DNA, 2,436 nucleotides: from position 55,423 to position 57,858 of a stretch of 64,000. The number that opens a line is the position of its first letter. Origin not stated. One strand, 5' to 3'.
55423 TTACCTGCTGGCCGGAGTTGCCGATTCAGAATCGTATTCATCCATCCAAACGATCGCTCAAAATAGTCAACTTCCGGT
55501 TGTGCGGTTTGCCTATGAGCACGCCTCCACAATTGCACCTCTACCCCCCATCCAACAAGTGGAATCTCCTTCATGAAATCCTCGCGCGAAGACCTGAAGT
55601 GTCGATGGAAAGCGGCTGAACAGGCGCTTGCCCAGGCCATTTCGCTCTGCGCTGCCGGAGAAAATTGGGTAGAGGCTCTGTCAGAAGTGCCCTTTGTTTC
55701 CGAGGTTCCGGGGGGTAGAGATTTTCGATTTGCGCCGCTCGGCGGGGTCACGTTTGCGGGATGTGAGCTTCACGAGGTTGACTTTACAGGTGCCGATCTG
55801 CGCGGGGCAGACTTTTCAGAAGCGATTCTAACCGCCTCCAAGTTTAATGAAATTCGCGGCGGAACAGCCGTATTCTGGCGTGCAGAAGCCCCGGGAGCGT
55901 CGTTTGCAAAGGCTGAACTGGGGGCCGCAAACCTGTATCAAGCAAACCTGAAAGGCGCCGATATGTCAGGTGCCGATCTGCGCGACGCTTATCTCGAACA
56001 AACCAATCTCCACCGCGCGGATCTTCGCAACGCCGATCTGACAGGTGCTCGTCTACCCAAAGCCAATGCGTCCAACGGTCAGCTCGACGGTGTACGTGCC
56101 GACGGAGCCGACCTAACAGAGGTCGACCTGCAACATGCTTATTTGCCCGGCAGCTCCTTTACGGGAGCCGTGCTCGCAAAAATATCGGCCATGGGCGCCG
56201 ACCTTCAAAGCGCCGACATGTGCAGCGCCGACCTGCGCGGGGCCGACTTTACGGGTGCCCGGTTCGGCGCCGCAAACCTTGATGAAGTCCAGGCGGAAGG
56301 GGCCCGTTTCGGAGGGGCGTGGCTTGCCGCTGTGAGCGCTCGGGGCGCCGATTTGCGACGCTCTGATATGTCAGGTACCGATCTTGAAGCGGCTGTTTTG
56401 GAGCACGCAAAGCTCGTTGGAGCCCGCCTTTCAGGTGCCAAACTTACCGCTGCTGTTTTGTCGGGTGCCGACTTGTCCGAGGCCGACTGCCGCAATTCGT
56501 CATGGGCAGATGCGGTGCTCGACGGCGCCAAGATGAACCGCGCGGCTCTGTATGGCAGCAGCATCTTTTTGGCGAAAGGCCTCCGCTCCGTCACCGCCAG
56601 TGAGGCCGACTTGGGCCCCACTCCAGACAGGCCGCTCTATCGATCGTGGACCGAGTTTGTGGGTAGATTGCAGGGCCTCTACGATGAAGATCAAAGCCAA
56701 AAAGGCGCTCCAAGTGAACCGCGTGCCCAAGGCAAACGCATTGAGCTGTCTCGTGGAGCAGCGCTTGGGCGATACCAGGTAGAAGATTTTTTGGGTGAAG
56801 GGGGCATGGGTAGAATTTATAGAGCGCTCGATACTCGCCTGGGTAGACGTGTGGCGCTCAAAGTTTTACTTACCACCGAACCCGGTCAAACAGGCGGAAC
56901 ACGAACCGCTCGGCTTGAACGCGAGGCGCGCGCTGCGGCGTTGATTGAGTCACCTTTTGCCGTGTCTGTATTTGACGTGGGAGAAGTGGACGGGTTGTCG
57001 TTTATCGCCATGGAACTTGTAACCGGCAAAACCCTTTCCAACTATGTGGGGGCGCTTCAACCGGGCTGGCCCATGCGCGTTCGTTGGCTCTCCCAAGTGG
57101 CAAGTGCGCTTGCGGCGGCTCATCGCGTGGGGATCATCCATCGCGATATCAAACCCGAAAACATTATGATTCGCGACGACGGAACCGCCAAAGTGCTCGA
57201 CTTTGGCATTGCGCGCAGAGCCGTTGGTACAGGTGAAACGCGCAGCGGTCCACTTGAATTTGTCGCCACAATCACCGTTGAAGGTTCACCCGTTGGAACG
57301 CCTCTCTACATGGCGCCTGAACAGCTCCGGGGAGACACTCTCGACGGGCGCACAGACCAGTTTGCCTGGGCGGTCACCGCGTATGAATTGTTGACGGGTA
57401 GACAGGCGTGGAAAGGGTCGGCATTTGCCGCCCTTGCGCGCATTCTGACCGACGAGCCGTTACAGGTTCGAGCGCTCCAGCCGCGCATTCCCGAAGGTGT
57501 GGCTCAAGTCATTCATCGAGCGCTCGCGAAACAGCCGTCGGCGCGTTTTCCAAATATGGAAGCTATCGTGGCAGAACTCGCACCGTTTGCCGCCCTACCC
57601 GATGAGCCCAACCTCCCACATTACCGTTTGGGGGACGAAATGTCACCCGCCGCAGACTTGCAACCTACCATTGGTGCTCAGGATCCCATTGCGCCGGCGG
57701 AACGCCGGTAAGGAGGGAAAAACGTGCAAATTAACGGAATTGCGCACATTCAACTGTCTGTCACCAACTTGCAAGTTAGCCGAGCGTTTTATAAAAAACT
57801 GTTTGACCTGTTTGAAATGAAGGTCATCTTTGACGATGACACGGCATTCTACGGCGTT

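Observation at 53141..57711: TIR-like-NACHT-HEAT STAND NTPase translationally coupled to a pentapeptide-repeat Ser/Thr kinase.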

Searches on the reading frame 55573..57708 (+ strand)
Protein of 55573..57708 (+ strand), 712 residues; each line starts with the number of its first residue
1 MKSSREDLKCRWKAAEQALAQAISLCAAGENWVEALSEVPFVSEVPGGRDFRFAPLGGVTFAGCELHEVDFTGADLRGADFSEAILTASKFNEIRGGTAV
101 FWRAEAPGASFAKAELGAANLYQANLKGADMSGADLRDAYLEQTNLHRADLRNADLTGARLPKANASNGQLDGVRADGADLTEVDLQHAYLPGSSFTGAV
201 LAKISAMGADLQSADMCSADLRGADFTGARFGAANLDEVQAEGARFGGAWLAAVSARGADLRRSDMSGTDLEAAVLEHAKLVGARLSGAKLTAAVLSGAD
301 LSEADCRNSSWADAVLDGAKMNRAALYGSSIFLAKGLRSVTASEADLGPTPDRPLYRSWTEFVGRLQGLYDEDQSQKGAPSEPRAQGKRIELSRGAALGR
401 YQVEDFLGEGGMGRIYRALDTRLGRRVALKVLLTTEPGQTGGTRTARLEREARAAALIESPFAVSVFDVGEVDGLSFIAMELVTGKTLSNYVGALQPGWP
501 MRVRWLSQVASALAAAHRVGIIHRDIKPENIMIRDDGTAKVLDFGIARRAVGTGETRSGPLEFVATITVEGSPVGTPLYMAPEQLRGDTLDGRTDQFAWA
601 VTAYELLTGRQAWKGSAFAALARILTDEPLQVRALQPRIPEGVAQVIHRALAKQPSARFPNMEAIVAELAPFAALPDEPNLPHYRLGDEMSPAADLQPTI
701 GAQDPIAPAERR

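Call 7: search_protein_families(library=pfam, proteins=[window:55573-57708:+], max_evalue=1)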
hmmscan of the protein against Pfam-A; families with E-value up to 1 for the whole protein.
window:55573-57708:+ (712 aa): 10 families
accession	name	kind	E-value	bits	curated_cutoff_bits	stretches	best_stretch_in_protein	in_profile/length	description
PF00805.28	Pentapeptide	-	8.6e-54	179.1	20.2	8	270-305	2-37/40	Pentapeptide repeats (8 copies)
PF00069.31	Pkinase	-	1.1e-35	123.7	31.7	1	401-663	1-256/263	Protein kinase domain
PF13599.13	Pentapeptide_4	-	5.8e-26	90.8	38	4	110-179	7-76/78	Pentapeptide repeat region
PF07714.23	PK_Tyr_Ser-Thr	-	1.5e-21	77.4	23.1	1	403-669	3-258/258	Protein tyrosine and serine/threonine kinase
PF13576.12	Pentapeptide_3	-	1.2e-20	73.9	27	3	57-92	7-45/48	Pentapeptide repeats (9 copies)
PF01636.29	APH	-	2.6e-05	24.5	23.2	1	504-548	153-198/239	Phosphotransferase enzyme family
PF25296.1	Decapeptide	-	0.00016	22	45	0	61-91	22-52/74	Decapeptide repeat region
PF06293.20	Kdo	-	0.0011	18.8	21.3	1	500-548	118-170/207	Lipopolysaccharide kinase (Kdo/WaaP) family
PF03109.22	ABC1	-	0.0033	17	22.9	1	477-549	144-216/244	ABC1 atypical kinase-like domain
PF17667.7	Pkinase_fungal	-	0.046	12.9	24.1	1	518-551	305-343/387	Fungal protein kinase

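Call 8: search_protein_families(library=padloc, proteins=[window:55573-57708:+], max_evalue=1)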
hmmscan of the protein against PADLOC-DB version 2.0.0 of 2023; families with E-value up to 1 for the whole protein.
window:55573-57708:+ (712 aa): 34 families (the best 25 are shown)
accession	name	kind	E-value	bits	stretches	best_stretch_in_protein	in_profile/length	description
PDLC04042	PD-T4-6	-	1.4e-76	256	1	398-677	8-277/292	-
PDLC04061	PD-T4-6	-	1e-73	247.6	1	397-670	14-281/510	-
PDLC04053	PD-T4-6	-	3.6e-71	238.2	1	395-669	5-268/311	-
PDLC01088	C3a189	-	1.8e-67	226.6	1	406-672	4-261/840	kinase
PDLC04043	PD-T4-6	-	3.1e-65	219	1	396-670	12-275/452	-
PDLC04039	PD-T4-6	-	2e-64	216.3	1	394-664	9-267/458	-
PDLC04054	PD-T4-6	-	7.3e-63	211.1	1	394-705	5-307/347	-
PDLC04060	PD-T4-6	-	4.8e-60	201.8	1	398-666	7-263/486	-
PDLC04041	PD-T4-6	-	4.8e-58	195.4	1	391-668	20-289/443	-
PDLC04057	PD-T4-6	-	8.8e-56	187.8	1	399-670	8-268/443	-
PDLC04047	PD-T4-6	-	2.6e-54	182.5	1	397-670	8-270/327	-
PDLC04040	PD-T4-6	-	9.8e-54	181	1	407-665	2-258/547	-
PDLC04138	mad6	-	1.3e-51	174.3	1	397-679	49-320/659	mads_6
PDLC04052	PD-T4-6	-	9.1e-51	171.6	1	399-660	9-264/496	-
PDLC04048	PD-T4-6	-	3.5e-50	169.3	1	399-670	10-270/354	-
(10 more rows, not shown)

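Call 9: search_protein_families(library=ncbifam, proteins=[window:55573-57708:+], max_evalue=1)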
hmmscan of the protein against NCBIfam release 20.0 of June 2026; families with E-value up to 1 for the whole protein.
window:55573-57708:+ (712 aa): 40 families (the best 25 are shown)
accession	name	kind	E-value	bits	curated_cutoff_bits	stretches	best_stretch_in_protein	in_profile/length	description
NF033483.0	PknB_PASTA_kin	equivalog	9.4e-74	249.4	450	1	399-673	7-269/563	Stk1 family PASTA domain-containing Ser/Thr kinase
NF052427.1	StpK7MSMEG_1200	equivalog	1.5e-51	175.6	900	1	397-665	5-261/601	serine/threonine protein kinase StpK7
NF047741.1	antiphage_MADS6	equivalog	7.1e-41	140.4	460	2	502-673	301-461/612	methylation-associated defense system protein kinase MAD6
TIGR03903.1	TOMM_kin_cyc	equivalog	3.2e-39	134.6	705.75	1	424-666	3-241/1267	TOMM system kinase/cyclase fusion protein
NF047416.1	penta_HetL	equivalog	2e-37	128.8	260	2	49-230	38-217/218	heterocyst differentiation pentapeptide repeat protein HetL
NF052603.1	penta_Alr5209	equivalog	4e-32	110.7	125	5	110-191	14-90/113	Alr5209 family pentapeptide repeat protein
NF009651.0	PRK13184.1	equivalog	2.6e-29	101.8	839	1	399-672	2-290/932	serine/threonine-protein kinase PknD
NF038150.1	lanthi_synth_IV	equivalog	5.5e-25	87.8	650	1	386-672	181-456/851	class IV lanthionine synthetase LanL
NF011743.0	PRK15196.1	equivalog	5.7e-25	87.9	354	2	150-330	153-338/350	type III secretion system effector PipB2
NF011744.0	PRK15197.1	equivalog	7.9e-25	87.6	274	3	206-327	156-257/291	SPI-2 type III secretion system effector PipB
NF033442.0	BREX_PglW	equivalog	1.7e-24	85.7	990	2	502-670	314-484/1391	BREX system serine/threonine kinase PglW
NF053615.1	SerThrKinAfsKStmc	equivalog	7.5e-23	81.1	1300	1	398-671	12-266/809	protein serine/threonine kinase AfsK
NF000349.1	mfpA_AE000516.2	equivalog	6.5e-20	71.7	360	4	235-318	83-166/183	pentapeptide repeat protein MfpA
NF033086.2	penta_rpt_Qnr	equivalog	8.2e-20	71.4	240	2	130-328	6-180/211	Qnr family pentapeptide repeat protein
NF038151.1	lanthi_synth_III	equivalog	5.2e-16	58.2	575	1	398-555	219-391/833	class III lanthionine synthetase LanKC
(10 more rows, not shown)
